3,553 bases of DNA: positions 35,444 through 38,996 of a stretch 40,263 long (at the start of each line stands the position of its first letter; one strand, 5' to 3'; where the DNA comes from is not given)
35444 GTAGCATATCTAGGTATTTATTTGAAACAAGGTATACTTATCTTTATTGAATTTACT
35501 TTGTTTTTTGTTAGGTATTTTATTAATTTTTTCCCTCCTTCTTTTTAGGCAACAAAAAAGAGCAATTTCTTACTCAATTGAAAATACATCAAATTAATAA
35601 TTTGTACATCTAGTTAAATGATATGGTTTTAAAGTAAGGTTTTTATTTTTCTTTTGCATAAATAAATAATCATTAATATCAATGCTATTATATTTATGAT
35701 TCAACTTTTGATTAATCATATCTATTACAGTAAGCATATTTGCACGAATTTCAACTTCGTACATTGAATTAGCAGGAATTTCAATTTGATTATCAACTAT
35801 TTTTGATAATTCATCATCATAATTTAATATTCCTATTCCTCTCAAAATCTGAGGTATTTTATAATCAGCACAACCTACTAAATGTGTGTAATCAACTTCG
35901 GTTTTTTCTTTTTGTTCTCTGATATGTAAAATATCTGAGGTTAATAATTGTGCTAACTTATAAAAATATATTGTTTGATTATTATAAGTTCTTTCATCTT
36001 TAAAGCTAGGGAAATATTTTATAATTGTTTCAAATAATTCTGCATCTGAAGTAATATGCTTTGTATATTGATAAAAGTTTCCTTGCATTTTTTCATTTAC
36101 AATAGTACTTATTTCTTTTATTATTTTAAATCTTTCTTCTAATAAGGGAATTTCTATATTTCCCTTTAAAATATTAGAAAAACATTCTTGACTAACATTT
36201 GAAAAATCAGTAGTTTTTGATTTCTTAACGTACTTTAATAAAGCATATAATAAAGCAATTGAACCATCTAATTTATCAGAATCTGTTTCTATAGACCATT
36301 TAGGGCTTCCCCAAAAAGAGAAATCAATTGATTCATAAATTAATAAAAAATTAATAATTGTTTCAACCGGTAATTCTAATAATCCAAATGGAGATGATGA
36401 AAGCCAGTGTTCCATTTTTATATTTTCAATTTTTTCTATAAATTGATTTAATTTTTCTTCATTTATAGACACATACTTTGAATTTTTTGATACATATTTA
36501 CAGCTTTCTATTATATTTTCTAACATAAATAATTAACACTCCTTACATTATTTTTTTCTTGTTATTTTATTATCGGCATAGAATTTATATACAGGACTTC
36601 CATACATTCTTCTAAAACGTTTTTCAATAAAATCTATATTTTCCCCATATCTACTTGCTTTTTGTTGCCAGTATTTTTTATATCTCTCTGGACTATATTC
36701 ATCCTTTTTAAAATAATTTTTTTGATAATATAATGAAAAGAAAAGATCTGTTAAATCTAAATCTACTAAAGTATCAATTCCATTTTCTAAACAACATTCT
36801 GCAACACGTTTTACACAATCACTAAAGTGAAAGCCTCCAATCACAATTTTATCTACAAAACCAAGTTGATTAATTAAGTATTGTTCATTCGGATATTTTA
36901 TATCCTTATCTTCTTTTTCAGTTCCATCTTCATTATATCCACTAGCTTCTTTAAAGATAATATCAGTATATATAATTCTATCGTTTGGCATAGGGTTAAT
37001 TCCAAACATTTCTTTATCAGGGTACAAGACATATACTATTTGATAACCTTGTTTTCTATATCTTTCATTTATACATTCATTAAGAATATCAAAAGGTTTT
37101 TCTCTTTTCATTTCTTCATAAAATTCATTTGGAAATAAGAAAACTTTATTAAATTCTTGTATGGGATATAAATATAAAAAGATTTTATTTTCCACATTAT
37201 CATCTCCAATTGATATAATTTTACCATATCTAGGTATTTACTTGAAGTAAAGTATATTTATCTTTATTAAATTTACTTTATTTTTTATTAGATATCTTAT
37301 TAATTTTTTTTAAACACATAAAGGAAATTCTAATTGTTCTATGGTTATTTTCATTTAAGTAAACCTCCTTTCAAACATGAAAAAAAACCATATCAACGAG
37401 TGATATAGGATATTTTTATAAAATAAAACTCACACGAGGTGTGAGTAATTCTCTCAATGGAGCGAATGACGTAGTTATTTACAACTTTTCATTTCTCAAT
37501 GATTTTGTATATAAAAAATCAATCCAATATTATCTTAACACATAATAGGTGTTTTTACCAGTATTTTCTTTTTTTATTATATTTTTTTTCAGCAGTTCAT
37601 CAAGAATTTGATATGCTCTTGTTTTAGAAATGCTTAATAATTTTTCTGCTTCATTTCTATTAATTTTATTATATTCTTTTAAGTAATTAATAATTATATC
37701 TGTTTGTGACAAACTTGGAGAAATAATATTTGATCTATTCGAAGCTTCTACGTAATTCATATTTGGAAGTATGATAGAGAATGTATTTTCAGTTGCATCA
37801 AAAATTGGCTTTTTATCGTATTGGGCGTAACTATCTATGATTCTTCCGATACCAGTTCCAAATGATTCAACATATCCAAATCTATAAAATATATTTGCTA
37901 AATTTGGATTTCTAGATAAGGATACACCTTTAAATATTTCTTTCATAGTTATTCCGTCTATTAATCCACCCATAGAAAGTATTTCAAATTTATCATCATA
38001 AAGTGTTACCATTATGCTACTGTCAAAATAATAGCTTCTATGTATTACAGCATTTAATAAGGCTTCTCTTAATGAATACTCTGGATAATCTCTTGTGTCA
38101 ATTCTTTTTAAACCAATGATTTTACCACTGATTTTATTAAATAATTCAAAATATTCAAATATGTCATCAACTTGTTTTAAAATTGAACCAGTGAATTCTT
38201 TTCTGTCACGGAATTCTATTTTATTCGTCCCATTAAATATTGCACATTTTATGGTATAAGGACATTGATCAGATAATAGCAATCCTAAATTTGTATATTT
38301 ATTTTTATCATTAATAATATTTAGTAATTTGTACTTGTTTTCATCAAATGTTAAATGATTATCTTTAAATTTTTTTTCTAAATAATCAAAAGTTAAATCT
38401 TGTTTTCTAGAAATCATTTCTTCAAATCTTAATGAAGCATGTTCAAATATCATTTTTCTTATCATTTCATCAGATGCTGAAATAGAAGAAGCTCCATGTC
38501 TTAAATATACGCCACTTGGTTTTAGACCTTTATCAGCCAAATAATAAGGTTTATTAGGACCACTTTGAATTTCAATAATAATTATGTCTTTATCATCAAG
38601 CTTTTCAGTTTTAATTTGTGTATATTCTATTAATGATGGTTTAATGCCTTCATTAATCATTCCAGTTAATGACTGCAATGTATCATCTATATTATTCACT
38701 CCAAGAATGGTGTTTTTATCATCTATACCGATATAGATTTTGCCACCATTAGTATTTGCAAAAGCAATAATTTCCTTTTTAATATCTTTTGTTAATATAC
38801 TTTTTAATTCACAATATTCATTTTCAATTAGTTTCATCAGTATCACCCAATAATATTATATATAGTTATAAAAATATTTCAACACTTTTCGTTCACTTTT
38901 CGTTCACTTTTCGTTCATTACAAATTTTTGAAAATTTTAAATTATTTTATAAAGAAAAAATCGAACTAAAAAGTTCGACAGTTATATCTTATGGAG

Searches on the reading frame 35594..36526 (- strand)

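Call 73: search_protein_families(library=pfam, proteins=[window:35594-36526:-], max_evalue=0.001)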
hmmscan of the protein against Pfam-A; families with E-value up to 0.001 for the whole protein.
window:35594-36526:- (310 aa): 1 family
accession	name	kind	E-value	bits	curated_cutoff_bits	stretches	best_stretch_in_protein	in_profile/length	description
PF10343.14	Q_salvage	-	2.3e-46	159.1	25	1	55-310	8-285/285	Queuosine salvage protein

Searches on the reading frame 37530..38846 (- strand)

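Call 73: search_protein_families(library=pfam, proteins=[window:37530-38846:-], max_evalue=0.001)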
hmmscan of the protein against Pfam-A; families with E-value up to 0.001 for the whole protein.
window:37530-38846:- (438 aa): 2 families
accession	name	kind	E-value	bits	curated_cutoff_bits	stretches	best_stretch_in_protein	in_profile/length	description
PF04326.19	SLFN_AlbA_2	-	3.5e-22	79.6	25.3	1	8-122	1-115/118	Schlafen, AlbA_2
PF13749.12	HATPase_c_4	-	5.4e-18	65.2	26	1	276-360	2-89/89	Putative ATP-dependent DNA helicase recG C-terminal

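Call 84: search_protein_families(library=padloc, proteins=[window:37530-38846:-], max_evalue=0.001)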
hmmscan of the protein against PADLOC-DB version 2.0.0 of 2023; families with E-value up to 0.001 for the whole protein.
window:37530-38846:- (438 aa): 3 families
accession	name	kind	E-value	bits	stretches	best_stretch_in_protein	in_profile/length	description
PDLC02394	pAgo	-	5.1e-17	58.9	1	18-303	53-365/1121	-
PDLC02402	Aga_SIR2-PNTD1-PNTD2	-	4.9e-14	49.4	1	160-354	347-553/876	Class I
PDLC02418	Aga_SIR2-Kinase-PNTD1-PNTD2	-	6.3e-10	35.9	1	215-339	282-416/756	Class I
